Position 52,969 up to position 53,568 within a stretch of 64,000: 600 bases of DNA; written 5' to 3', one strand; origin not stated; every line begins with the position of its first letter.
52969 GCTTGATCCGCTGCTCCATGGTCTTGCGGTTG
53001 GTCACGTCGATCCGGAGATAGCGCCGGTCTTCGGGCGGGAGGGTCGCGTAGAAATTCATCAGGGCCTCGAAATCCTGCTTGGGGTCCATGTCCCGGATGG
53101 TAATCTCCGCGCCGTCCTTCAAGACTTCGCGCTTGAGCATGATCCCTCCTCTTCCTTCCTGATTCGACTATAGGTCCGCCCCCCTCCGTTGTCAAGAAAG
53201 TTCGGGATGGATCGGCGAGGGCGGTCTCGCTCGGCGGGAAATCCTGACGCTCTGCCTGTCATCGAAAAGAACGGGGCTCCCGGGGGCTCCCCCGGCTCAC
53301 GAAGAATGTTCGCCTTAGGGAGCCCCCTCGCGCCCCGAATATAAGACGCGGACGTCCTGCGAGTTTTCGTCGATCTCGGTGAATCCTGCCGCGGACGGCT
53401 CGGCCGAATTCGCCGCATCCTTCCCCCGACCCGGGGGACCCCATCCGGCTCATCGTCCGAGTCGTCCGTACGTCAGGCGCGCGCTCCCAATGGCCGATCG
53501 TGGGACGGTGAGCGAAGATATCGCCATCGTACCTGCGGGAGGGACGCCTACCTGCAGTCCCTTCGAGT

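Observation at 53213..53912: Second mosaic island, collinear with the first when read on the opposite strand but with module X flipped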

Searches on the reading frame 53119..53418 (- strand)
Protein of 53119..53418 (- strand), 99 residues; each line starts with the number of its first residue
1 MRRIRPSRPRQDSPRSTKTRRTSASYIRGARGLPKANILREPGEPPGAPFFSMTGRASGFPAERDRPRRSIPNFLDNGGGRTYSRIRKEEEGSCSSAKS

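Call 85: search_protein_families(library=pfam, proteins=[window:53119-53418:-], max_evalue=0.01)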
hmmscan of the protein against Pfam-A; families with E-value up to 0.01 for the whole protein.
window:53119-53418:- (99 aa): 0 families
